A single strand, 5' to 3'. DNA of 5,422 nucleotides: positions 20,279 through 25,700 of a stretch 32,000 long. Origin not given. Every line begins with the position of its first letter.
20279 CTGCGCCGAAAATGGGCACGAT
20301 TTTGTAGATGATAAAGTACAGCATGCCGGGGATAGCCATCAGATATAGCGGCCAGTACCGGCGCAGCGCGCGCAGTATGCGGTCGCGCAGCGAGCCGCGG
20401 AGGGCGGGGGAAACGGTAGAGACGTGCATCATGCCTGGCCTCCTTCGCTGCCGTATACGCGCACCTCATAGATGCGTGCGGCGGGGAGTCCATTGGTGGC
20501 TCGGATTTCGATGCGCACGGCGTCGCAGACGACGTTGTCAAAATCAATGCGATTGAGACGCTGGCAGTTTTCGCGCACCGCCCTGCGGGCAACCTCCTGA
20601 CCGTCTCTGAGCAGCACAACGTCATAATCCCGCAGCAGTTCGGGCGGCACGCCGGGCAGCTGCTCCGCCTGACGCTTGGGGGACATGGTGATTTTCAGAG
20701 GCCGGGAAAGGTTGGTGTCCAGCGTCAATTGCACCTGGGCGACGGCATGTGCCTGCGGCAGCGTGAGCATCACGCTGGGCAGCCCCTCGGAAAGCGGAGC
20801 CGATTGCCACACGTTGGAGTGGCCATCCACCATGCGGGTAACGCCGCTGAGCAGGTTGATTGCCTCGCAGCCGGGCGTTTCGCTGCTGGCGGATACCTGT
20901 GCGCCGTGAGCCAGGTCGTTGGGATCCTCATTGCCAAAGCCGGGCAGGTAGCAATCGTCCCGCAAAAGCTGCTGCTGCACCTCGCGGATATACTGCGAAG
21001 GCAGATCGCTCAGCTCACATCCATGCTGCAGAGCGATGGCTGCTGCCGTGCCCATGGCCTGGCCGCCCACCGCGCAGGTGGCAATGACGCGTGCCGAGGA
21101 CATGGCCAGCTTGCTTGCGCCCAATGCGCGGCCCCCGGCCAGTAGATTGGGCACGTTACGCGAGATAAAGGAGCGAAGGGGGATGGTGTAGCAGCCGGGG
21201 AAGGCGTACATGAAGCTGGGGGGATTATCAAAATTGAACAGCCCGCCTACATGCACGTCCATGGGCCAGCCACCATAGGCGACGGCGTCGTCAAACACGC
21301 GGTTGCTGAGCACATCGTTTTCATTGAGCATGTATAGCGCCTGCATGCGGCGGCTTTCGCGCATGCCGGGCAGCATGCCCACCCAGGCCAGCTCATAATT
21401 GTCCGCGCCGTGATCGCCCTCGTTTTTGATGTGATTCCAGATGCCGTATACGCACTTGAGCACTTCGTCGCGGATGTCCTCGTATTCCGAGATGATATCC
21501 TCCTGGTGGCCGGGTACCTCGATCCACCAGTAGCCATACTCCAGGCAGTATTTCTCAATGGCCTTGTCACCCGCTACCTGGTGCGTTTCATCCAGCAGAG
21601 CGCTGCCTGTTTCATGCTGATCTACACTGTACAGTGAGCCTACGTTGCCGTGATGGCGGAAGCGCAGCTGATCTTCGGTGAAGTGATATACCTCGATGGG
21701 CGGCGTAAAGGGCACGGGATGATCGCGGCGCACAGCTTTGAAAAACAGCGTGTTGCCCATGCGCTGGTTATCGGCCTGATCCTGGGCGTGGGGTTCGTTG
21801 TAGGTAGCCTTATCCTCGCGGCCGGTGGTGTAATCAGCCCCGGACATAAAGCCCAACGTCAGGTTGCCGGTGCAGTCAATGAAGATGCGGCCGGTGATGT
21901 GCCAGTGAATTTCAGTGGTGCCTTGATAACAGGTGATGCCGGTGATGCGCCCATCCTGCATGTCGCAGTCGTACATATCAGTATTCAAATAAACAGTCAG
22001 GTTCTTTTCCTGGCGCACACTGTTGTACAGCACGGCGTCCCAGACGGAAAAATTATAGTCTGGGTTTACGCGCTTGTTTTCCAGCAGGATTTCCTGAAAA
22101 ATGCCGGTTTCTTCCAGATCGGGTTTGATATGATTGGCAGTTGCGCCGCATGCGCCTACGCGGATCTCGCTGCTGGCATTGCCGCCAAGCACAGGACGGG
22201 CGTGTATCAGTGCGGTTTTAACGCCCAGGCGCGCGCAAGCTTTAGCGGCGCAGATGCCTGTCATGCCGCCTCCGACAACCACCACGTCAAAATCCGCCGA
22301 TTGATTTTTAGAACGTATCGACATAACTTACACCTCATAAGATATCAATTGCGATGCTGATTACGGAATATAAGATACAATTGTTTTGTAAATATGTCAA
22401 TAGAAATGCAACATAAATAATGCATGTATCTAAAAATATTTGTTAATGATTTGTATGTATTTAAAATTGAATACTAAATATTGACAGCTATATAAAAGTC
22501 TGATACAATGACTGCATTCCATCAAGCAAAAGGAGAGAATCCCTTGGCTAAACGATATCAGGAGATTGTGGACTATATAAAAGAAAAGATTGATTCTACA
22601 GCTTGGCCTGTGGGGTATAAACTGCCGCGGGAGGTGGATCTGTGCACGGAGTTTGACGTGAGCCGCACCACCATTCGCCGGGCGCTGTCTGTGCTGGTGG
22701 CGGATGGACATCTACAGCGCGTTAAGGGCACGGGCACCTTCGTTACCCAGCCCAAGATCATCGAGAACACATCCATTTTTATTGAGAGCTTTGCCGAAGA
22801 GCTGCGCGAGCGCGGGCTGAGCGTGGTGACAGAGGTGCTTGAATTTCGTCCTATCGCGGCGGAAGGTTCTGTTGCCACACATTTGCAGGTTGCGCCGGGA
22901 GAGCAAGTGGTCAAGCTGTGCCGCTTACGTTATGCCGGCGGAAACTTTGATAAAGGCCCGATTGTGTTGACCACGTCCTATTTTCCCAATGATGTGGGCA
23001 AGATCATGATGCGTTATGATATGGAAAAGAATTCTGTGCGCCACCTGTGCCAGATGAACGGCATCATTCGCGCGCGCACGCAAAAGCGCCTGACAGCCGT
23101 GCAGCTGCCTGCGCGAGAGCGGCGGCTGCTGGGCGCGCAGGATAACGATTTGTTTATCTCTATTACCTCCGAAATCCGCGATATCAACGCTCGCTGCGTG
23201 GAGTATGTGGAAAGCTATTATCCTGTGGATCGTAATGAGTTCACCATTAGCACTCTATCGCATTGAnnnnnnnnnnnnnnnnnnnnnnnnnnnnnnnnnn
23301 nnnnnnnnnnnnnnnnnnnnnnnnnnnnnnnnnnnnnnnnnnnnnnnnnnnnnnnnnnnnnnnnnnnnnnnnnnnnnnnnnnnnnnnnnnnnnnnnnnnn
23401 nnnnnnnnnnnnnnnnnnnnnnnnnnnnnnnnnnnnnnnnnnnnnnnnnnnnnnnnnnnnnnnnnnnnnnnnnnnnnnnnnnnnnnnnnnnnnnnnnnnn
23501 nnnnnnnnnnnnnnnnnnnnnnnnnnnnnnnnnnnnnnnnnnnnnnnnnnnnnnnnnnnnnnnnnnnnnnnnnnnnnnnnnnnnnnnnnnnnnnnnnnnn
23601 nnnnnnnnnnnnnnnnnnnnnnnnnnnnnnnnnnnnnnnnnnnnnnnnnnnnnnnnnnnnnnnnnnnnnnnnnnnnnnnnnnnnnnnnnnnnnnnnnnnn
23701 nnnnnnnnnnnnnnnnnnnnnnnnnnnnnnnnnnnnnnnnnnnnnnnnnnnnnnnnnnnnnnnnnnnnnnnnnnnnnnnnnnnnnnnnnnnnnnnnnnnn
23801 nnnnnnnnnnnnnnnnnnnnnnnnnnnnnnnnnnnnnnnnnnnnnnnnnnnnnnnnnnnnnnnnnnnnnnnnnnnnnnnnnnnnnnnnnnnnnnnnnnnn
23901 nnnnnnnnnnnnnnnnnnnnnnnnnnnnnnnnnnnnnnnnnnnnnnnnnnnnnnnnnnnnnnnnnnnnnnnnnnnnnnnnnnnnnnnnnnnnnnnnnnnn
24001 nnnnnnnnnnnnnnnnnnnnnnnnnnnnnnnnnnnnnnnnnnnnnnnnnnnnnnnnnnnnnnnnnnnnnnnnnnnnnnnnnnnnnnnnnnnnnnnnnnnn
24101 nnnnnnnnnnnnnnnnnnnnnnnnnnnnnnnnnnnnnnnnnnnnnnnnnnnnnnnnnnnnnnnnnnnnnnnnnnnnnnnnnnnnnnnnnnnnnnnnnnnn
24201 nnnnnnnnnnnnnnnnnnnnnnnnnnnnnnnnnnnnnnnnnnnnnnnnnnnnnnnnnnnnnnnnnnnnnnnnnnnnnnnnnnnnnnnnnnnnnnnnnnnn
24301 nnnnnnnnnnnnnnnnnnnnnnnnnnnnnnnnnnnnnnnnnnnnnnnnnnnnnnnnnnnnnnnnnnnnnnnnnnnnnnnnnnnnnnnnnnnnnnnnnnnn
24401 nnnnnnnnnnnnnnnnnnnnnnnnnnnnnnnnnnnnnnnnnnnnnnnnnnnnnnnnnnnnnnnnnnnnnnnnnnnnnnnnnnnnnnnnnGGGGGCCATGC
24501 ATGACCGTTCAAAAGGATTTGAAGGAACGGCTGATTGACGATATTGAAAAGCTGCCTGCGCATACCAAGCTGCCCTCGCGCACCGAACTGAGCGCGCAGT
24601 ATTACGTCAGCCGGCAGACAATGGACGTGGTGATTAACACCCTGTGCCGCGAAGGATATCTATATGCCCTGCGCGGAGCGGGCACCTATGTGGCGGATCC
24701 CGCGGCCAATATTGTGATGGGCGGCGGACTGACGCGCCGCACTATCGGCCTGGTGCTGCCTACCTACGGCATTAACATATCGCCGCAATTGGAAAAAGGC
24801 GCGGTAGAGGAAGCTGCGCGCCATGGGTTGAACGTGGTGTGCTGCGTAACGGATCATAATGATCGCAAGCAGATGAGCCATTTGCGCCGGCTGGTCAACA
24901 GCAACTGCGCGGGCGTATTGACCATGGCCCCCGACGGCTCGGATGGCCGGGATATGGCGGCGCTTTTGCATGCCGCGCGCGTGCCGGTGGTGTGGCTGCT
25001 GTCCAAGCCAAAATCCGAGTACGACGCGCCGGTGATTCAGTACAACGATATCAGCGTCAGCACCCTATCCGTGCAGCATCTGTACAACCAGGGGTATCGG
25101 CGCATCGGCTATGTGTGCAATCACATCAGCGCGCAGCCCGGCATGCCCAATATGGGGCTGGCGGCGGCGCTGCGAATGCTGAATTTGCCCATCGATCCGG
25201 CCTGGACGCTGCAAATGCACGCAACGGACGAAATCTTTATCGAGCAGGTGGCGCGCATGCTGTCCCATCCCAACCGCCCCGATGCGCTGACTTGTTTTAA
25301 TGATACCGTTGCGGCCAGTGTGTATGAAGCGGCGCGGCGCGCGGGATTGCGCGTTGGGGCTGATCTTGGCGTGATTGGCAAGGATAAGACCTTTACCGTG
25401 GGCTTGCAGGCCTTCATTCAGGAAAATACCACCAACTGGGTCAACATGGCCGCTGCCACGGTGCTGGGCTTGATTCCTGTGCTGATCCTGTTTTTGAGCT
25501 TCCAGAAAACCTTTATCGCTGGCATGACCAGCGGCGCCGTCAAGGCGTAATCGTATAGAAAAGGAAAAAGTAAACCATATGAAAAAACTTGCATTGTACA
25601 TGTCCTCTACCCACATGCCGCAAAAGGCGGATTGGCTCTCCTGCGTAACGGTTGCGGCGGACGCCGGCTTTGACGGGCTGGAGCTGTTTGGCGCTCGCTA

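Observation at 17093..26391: Sugar-uptake-type locus without a hydrolase, built around an FAD oxidoreductase, a radical SAM enzyme and a TIM-barrel protein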

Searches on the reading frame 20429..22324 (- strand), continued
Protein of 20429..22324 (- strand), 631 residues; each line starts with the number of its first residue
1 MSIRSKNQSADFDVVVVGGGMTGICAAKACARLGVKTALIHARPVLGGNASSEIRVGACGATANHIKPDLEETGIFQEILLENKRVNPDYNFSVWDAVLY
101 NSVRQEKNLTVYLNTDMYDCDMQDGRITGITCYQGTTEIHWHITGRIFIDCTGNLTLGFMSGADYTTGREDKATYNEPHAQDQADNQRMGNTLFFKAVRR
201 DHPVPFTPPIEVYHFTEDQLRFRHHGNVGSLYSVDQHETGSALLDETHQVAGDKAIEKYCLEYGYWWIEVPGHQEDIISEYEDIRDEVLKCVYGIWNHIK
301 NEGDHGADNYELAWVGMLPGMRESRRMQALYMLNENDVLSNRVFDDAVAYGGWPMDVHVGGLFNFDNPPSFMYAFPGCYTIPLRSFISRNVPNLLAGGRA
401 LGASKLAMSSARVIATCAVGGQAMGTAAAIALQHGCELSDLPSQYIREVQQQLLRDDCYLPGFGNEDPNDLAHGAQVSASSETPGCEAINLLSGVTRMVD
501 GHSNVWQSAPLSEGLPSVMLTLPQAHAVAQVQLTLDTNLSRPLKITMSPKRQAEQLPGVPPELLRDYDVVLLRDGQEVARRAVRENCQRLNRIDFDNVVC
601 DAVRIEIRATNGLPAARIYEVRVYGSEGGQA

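Call 54: list_cluster_members(proteins=[window:20429-22324:-, window:23362-24489:+, window:25579-26391:+, window:24501-25550:+])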
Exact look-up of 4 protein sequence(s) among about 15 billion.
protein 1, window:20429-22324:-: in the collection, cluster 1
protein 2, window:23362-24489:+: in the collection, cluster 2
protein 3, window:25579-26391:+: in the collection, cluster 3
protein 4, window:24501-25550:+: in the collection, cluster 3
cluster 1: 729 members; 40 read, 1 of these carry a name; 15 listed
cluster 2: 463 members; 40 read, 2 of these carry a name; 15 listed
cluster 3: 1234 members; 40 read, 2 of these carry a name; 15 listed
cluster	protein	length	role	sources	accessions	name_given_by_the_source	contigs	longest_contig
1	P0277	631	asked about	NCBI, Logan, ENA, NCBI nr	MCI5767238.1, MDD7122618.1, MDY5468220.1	MAG: FAD-dependent oxidoreductase [Clostridiales bacterium] | FAD-dependent oxidoreductase [Clostridiales bacterium]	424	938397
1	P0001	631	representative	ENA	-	-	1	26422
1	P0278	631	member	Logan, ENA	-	-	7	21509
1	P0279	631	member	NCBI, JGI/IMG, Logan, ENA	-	-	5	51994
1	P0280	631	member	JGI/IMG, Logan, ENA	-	-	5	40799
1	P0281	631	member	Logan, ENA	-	-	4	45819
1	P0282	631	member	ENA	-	-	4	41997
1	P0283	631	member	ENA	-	-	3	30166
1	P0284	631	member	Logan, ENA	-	-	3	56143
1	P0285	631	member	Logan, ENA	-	-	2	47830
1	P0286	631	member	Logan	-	-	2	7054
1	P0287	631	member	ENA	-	-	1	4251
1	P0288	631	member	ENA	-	-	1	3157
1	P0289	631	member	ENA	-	-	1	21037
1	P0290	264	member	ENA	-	-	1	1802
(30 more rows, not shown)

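Call 61: search_protein_families(library=pfam, proteins=[L014:5902-6939:+, L014:4697-5518:+, L014:3801-4643:+, L014:1820-3292:-, L014:717-1676:-, L015:12097-13218:+, L015:13286-14956:+, L015:15485-16567:+, L015:16586-17647:+, L089:8762-9823:+], max_evalue=0.001)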
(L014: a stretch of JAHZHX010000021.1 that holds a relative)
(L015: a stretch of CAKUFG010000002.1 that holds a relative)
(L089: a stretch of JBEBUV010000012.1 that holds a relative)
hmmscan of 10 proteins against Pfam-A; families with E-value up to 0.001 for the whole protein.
L014:5902-6939:+ (345 aa): 0 families

L014:4697-5518:+ (273 aa): 0 families

L014:3801-4643:+ (280 aa): 0 families

L014:1820-3292:- (490 aa): 2 families
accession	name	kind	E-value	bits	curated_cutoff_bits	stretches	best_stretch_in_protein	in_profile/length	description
PF13416.11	SBP_bac_8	-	4.4e-35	122.3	27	1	116-419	2-270/279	Bacterial extracellular solute-binding protein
PF01547.30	SBP_bac_1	-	3.9e-23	83.4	26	1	108-397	5-305/307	Bacterial extracellular solute-binding protein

L014:717-1676:- (319 aa): 1 family
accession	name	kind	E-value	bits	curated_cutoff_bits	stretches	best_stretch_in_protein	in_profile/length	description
PF00528.27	BPD_transp_1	-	1.3e-14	54.8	26.4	1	111-305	3-171/184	Binding-protein-dependent transport system inner membrane component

L015:12097-13218:+ (373 aa): 2 families
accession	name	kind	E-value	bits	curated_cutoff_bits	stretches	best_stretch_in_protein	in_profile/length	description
PF07690.21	MFS_1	-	6.1e-18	65.3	33.4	2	37-322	19-310/347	Major Facilitator Superfamily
PF00083.30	Sugar_tr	-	0.00059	19.3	22.3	1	50-123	45-121/452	Sugar (and other) transporter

L015:13286-14956:+ (556 aa): 0 families

L015:15485-16567:+ (360 aa): 3 families
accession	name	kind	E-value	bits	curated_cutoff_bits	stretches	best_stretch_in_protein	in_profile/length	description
PF00730.31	HhH-GPD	-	1.1e-22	80.8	26.2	1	45-177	1-105/108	HhH-GPD superfamily base excision DNA repair protein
PF14815.12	NUDIX_4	-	9.1e-18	64.5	35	1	245-348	2-109/113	NUDIX domain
PF00633.29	HHH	-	7.2e-06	26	24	1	109-138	1-30/30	Helix-hairpin-helix motif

L015:16586-17647:+ (353 aa): 1 family
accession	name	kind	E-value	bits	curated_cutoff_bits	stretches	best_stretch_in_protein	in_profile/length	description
PF13303.11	PTS_EIIC_2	-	6e-91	305.4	28.9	1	23-351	2-327/327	Phosphotransferase system, EIIC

L089:8762-9823:+ (353 aa): 0 families

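Call 65: search_solved_structures(query=L018:11864-12769:+, max_evalue=0.1)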
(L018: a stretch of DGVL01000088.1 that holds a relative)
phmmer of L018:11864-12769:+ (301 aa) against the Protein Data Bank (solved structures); distinct sequences matched with E-value up to 0.1: 32.
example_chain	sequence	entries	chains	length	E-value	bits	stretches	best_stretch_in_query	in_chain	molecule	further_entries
3wqo_A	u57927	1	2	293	3.3e-12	49.6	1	103-265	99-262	Uncharacterized protein MJ1311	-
2zvr_A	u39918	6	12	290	1.9e-07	34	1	156-262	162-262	Uncharacterized protein TM_0416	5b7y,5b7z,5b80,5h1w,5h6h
8xix_A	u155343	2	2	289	2e-06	30.6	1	127-258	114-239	D-tagatose 3-epimerase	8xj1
8xiv_A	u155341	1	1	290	2e-06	30.6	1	127-258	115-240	D-tagatose 3-epimerase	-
1i60_A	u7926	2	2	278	2.8e-06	30.2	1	112-267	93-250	IOLI PROTEIN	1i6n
3vyl_A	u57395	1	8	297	8.3e-05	25.3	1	182-264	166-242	L-ribulose 3-epimerase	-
3aal_A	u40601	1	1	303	9.2e-05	25.2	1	93-209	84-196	Probable endonuclease 4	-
3lmz_A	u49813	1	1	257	0.00017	24.3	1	187-266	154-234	Putative sugar isomerase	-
7x7w_A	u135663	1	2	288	0.00032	23.4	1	176-257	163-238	D-PSICOSE 3-EPIMERASE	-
7cj9_A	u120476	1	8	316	0.00077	22.1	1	181-267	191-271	Epimerase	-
7cj4_A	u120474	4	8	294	0.00079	22.1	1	181-267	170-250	Epimerase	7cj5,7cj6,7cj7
7cj8_A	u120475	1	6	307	0.00088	21.9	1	181-267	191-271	Epimerase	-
5zhz_A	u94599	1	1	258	0.00091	21.9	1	146-254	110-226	Probable endonuclease 4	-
4pfh_A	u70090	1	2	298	0.0016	21.1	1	174-260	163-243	D-tagatose 3-epimerase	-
2ou4_A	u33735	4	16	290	0.0023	20.6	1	174-259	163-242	D-tagatose 3-epimerase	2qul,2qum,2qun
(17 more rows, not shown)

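Call 66: search_protein_families(library=pfam, proteins=[L065:11778-12911:+, L073:8852-9868:+, L089:8762-9823:+, L069:9564-10685:+], max_evalue=10)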
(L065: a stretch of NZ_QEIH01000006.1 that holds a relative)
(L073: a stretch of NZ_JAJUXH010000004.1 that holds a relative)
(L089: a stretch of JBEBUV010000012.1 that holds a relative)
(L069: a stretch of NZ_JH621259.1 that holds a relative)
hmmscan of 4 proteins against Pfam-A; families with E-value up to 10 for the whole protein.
L065:11778-12911:+ (377 aa): 2 families
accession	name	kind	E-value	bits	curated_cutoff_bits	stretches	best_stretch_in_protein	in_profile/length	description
PF19172.5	DUF5854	-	0.062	13.6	27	1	219-273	5-60/159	Family of unknown function (DUF5854)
PF17546.7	Defb50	-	0.19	12.1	27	1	65-87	24-47/50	Beta defensin 50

L073:8852-9868:+ (338 aa): 1 family
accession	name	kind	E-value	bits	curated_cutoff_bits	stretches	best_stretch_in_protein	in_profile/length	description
PF09386.16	ParD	-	0.13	13.1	27.3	1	106-143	6-43/80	Antitoxin ParD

L089:8762-9823:+ (353 aa): 1 family
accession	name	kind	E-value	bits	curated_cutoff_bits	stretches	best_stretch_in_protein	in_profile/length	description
PF24563.1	KH_Mug60-KHD4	-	0.038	14.3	27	1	294-321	6-33/70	Mug60/KHD4 KH type I domain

L069:9564-10685:+ (373 aa): 1 family
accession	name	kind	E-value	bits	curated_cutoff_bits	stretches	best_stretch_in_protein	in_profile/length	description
PF17942.8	Morc6_S5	-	0.033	14.7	26.2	1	8-72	58-122/139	Morc6 ribosomal protein S5 domain 2-like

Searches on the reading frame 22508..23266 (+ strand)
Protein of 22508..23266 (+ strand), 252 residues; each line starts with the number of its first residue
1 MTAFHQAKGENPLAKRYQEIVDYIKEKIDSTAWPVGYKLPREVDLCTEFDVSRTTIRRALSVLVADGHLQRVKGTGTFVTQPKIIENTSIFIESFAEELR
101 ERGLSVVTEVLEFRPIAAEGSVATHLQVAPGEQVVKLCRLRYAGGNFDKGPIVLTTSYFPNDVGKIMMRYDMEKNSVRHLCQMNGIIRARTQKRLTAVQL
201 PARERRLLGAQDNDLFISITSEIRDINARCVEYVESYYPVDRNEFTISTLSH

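Call 3: search_protein_families(library=pfam, proteins=[window:22508-23266:+], max_evalue=0.01)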
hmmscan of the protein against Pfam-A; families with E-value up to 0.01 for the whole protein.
window:22508-23266:+ (252 aa): 8 families
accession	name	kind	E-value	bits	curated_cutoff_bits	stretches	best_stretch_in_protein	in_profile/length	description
PF07702.18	UTRA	-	4.9e-23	81.9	23.8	1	101-242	1-139/141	UTRA domain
PF00392.27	GntR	-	2.7e-19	69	27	1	17-79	2-64/64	Bacterial regulatory proteins, gntR family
PF08220.18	HTH_DeoR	-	4.2e-05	23.6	21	1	44-78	19-53/57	DeoR-like helix-turn-helix domain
PF25213.1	HVO_A0261_N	-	0.00046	20.4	35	1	43-74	28-59/86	HVO_A0261 N-terminal domain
PF14502.12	HTH_41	-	0.00066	19.5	25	1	36-70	3-37/48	Helix-turn-helix domain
PF07848.18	PaaX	-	0.0041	17.7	24.8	1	43-73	27-57/70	PaaX-like protein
PF12802.13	MarR_2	-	0.005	17.4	27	0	44-72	25-53/61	MarR family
PF08279.18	HTH_11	-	0.0087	16.4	25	0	45-67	21-43/55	HTH domain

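Call 8: search_protein_families(library=ncbifam, proteins=[window:22508-23266:+], max_evalue=0.001)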
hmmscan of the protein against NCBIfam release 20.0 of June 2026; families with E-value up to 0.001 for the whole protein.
window:22508-23266:+ (252 aa): 26 families (the best 25 are shown)
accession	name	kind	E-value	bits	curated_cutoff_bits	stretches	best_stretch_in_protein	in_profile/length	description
TIGR02404.1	trehalos_R_Bsub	equivalog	1.9e-30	106.3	211.95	1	17-245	2-227/233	trehalose operon repressor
TIGR02325.1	C_P_lyase_phnF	equivalog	6.9e-30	104.3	156.8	1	16-247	9-236/238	phosphonate metabolism transcriptional regulator PhnF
TIGR02018.2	his_ut_repres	equivalog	7.5e-30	104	220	1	17-246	1-223/226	histidine utilization transcriptional repressor HutC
NF041547.1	GntR_LSA1692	equivalog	7e-29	101.1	275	1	16-246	2-227/233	GntR family transcriptional regulator, LSA1692 subfamily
NF008491.0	PRK11402.1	subfamily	5.3e-28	98.1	269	1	17-249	13-240/243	GntR family transcriptional regulator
NF007292.0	PRK09764.1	equivalog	6e-25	87.8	281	1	16-247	6-232/240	GntR family transcriptional regulator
TIGR03337.1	phnR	equivalog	8.8e-23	81.2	296.75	1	16-212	2-193/231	phosphonate utilization transcriptional regulator PhnR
NF007486.0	PRK10079.1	equivalog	7.7e-18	65.1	363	1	14-247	11-239/241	phosphonate metabolism transcriptional regulator PhnF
NF011575.0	PRK14999.1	equivalog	5.3e-16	58.6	424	1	14-137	11-133/241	histidine utilization repressor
NF052441.1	TransRegRv0792c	equivalog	1.5e-14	53.8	400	1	20-167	21-160/260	Rv0792c family HTH-type transcriptional regulator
NF052282.1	PLP_TF_PdxR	equivalog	1.2e-11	44.3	320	1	17-88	3-74/448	MocR-like pyridoxine biosynthesis transcription factor PdxR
NF052290.2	MocR_like_YczR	exception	3.6e-11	42.4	487.4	1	14-84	18-88/458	MocR-like transcription factor YczR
NF007741.0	PRK10421.1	equivalog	4e-10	39.5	311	1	18-83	10-75/262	transcriptional regulator LldR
NF047563.1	modulin_PmtR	equivalog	3.9e-09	36.6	200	1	16-113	13-113/125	PSM export ABC transporter transcriptional regulator PmtR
NF008571.0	PRK11523.1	equivalog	7.2e-09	35.5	396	1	15-81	8-74/258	transcriptional regulator ExuR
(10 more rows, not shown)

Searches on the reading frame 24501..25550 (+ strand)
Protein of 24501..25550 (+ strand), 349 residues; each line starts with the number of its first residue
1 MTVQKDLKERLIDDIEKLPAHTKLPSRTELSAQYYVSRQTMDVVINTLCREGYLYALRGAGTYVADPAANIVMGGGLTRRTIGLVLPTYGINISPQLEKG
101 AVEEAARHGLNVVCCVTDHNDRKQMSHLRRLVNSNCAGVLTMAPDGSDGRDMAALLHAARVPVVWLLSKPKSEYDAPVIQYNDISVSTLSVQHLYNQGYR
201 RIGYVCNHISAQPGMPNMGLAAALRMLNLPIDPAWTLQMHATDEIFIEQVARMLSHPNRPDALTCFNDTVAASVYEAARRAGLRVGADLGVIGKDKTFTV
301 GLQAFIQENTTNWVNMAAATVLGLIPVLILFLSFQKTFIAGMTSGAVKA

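Call 3: search_protein_families(library=pfam, proteins=[window:24501-25550:+], max_evalue=0.01)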
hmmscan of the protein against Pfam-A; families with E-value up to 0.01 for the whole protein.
window:24501-25550:+ (349 aa): 4 families
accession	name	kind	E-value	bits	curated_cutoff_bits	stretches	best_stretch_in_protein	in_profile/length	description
PF13377.12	Peripla_BP_3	-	5.9e-17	62.7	26.5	1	191-297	1-113/167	Periplasmic binding protein-like domain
PF00532.27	Peripla_BP_1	-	3.5e-13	50.1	22.2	1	81-285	3-209/281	Periplasmic binding proteins and sugar binding domain of LacI family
PF00392.27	GntR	-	2e-09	37.4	27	1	5-64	3-64/64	Bacterial regulatory proteins, gntR family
PF13407.12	Peripla_BP_4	-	8.9e-08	32.4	35.1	1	82-285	1-208/258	Periplasmic binding protein domain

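Call 8: search_protein_families(library=ncbifam, proteins=[window:24501-25550:+], max_evalue=0.001)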
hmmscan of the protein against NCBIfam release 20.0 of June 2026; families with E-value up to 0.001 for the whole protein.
window:24501-25550:+ (349 aa): 31 families (the best 25 are shown)
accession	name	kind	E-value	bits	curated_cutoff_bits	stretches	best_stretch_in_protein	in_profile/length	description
NF007979.0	PRK10703.1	equivalog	3.6e-19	69.1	501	1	101-297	81-277/341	HTH-type transcriptional repressor PurR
NF007743.0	PRK10423.1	equivalog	1.2e-18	67.4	531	1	80-296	60-275/330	ribose operon transcriptional repressor RbsR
NF008269.0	PRK11041.1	equivalog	2.3e-15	56.4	436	1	80-296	68-282/342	DNA-binding transcriptional regulator CytR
NF008002.0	PRK10727.1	equivalog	1.6e-14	53.8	557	1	77-297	57-275/341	HTH-type transcriptional regulator GalR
NF052440.1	TransRegGNTRPSEAE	equivalog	8.9e-13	48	400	1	63-293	49-275/333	HTH-type transcriptional regulator GntR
NF047341.1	lactose_RbsR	equivalog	1.1e-12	47.9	382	1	61-297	45-274/331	ribose utilization transcriptional repressor RbsR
NF007449.0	PRK10014.1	subfamily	3.3e-12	46.1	310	1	79-306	64-288/342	Mal regulon transcriptional regulator MalI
TIGR01481.1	ccpA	equivalog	2.1e-11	43.8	442.35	1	80-297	61-275/330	catabolite control protein A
NF007075.0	PRK09526.1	subfamily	5.2e-11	42.1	340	1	63-297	49-278/358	LacI family DNA-binding transcriptional regulator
TIGR02018.2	his_ut_repres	equivalog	4e-09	36.2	220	1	8-69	5-68/226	histidine utilization transcriptional repressor HutC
NF008231.0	PRK10998.1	equivalog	4.2e-09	36.4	261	1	296-348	243-295/296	maltose ABC transporter permease MalG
NF007706.0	PRK10401.1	equivalog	9.1e-09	35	555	1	81-296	61-274/346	HTH-type transcriptional regulator GalS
NF011575.0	PRK14999.1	equivalog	9.7e-09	34.9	424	1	3-69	17-81/241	histidine utilization repressor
NF052282.1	PLP_TF_PdxR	equivalog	1.4e-08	34.2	320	1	9-67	8-68/448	MocR-like pyridoxine biosynthesis transcription factor PdxR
TIGR02404.1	trehalos_R_Bsub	equivalog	3.4e-08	33.4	211.95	1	5-67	7-67/233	trehalose operon repressor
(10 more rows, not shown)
